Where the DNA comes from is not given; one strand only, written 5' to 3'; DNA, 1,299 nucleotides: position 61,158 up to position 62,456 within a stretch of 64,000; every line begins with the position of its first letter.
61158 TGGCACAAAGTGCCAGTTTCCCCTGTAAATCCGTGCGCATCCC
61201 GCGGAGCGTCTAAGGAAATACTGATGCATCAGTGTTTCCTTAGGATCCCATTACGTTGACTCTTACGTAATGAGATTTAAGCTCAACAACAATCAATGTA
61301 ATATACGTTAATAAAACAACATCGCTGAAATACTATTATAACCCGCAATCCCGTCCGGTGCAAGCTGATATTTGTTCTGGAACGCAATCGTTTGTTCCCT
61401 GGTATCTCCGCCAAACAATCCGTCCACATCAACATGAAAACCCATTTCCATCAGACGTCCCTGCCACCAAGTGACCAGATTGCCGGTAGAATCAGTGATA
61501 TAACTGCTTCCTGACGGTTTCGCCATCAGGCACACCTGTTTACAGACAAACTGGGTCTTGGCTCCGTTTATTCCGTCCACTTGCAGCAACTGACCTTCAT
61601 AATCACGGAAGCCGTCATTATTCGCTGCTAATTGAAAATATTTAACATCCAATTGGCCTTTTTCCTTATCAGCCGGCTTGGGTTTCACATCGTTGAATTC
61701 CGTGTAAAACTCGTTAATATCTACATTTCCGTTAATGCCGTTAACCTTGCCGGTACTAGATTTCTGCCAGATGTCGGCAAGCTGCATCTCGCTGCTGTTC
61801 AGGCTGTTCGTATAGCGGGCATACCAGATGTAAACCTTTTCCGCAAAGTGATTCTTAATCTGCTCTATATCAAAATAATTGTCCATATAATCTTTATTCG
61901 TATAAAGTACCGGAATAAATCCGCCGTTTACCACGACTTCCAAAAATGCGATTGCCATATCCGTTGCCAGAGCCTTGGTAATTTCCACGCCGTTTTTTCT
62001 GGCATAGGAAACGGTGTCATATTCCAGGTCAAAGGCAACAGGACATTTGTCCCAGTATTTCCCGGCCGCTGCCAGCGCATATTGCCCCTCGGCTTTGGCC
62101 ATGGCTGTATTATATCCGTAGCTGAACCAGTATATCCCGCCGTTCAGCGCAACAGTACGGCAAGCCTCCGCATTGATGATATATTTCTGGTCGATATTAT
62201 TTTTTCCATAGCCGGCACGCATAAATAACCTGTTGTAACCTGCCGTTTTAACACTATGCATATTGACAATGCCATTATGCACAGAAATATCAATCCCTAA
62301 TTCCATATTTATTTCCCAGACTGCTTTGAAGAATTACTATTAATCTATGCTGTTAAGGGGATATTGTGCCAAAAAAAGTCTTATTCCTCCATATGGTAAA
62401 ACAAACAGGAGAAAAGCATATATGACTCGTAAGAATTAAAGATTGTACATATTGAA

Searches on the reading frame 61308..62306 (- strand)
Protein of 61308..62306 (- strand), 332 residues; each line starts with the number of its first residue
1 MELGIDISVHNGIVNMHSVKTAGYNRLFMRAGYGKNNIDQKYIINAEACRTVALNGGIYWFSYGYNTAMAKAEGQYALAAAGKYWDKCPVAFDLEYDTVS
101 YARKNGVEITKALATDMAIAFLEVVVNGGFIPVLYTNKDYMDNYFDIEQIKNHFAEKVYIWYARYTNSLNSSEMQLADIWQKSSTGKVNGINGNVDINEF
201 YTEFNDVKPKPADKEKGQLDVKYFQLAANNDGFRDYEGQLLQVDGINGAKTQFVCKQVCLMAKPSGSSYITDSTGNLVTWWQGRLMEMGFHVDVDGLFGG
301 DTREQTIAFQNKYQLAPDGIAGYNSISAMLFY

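Call 28: find_encoding_contigs(protein=window:61308-62306:-, flank=3000, max_places=10)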
Protein window:61308-62306:- (332 aa): 7 contigs read that carry it; 2 places shown.
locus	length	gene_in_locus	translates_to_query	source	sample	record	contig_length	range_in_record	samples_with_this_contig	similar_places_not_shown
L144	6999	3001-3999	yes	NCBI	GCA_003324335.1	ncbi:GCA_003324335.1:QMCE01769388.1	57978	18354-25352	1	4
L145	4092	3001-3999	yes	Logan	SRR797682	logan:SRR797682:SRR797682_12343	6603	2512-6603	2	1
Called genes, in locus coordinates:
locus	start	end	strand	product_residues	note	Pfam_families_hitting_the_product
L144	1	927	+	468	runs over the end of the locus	PF04055:Radical_SAM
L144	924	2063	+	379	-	PF07690:MFS_1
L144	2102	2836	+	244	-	PF04397:LytTR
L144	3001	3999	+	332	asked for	PF01183:Glyco_hydro_25, PF01471:PG_binding_1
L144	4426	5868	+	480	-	PF00919:UPF0004, PF04055:Radical_SAM, PF01938:TRAM (weak)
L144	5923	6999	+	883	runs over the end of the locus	PF01624:MutS_I, PF05188:MutS_II, PF05192:MutS_III, PF05190:MutS_IV, PF00488:MutS_V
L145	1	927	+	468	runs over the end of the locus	PF04055:Radical_SAM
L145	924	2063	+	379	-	PF07690:MFS_1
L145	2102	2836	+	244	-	PF04397:LytTR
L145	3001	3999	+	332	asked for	PF01183:Glyco_hydro_25, PF01471:PG_binding_1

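Call 63: find_homologous_proteins(query=window:61308-62306:-, max_evalue=1e-60)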
Query window:61308-62306:- (332 aa): 573 proteins with E <= 1e-60 among 1677 candidates; the best 120 are listed.
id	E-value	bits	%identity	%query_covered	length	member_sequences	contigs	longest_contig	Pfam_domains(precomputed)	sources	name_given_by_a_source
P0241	6.3e-225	764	100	100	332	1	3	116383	PF01183.27,PF01471.24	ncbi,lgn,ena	-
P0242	1.4e-187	641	82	100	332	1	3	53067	PF01183.27,PF01471.24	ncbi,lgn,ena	-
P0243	3.6e-175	600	77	100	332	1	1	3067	PF01183.27,PF01471.24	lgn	-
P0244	2.9e-148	512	68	100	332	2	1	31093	PF01183.27,PF01471.24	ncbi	-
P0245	6.8e-138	478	62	99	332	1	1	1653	PF01183.27,PF01471.24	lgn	-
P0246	8.7e-138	477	64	99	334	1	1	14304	PF01183.27,PF01471.24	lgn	-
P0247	1.3e-124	434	59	100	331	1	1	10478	PF01183.27,PF01471.24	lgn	-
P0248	1.6e-123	430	59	100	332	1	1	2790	PF01183.27,PF01471.24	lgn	-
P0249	3.7e-121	423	58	100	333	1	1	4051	PF01183.27,PF01471.24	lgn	-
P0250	2.2e-120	420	57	100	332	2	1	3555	PF01183.27,PF01471.24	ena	-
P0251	7.6e-120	418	57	99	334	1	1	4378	PF01183.27,PF01471.24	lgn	-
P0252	1.2e-119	418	57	100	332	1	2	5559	PF01183.27,PF01471.24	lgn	-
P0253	1.5e-119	417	57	99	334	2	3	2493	PF09374.16,PF01183.27,PF01471.24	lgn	-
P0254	3.6e-119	416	55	100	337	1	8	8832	PF01183.27,PF01471.24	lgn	-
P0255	9.8e-119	415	56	99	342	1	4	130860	PF01183.27,PF01471.24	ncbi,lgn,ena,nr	ncbi:MAG: peptidoglycan-binding protein [Lachnospiraceae bacterium]|nr:peptidoglycan-binding protein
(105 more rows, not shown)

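Call 64: find_encoding_contigs(protein=P0242, flank=2500, max_places=3)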
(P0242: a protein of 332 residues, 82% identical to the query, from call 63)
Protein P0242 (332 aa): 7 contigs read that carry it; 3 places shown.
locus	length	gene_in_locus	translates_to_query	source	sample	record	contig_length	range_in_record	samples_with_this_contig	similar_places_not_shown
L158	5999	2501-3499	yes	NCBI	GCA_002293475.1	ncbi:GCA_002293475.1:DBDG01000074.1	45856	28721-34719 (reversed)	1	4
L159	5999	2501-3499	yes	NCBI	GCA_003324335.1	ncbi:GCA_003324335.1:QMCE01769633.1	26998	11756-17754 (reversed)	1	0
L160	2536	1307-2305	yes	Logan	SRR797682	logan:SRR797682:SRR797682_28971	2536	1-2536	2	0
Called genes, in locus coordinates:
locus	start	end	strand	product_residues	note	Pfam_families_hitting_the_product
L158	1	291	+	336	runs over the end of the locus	PF00579:tRNA-synt_1b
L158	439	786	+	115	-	PF08818:DUF1801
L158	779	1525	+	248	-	PF26351:DUF8091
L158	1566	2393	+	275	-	PF04055:Radical_SAM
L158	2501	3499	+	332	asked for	PF01183:Glyco_hydro_25, PF01471:PG_binding_1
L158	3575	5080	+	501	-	PF00919:UPF0004, PF04055:Radical_SAM, PF01938:TRAM (weak)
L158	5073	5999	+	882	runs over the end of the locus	PF01624:MutS_I, PF05188:MutS_II, PF05192:MutS_III, PF05190:MutS_IV, PF00488:MutS_V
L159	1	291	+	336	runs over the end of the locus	PF00579:tRNA-synt_1b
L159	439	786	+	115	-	PF08818:DUF1801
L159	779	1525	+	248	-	PF26351:DUF8091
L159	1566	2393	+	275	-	PF04055:Radical_SAM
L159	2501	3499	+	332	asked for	PF01183:Glyco_hydro_25, PF01471:PG_binding_1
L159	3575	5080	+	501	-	PF00919:UPF0004, PF04055:Radical_SAM, PF01938:TRAM (weak)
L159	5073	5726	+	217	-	PF01624:MutS_I, PF05188:MutS_II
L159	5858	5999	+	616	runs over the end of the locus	PF05192:MutS_III, PF05190:MutS_IV, PF00488:MutS_V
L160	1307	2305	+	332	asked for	PF01183:Glyco_hydro_25, PF01471:PG_binding_1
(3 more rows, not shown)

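Call 65: find_encoding_contigs(protein=P0243, flank=2500, max_places=3)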
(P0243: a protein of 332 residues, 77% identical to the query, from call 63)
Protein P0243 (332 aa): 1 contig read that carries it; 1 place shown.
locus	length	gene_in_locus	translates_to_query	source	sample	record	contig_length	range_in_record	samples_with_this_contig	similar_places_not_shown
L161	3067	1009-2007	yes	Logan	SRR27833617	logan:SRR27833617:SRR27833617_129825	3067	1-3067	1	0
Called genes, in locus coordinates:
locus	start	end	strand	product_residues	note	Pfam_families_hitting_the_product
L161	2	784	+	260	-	?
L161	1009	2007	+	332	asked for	PF01183:Glyco_hydro_25, PF01471:PG_binding_1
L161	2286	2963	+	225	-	PF09365:DUF2461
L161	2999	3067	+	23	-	?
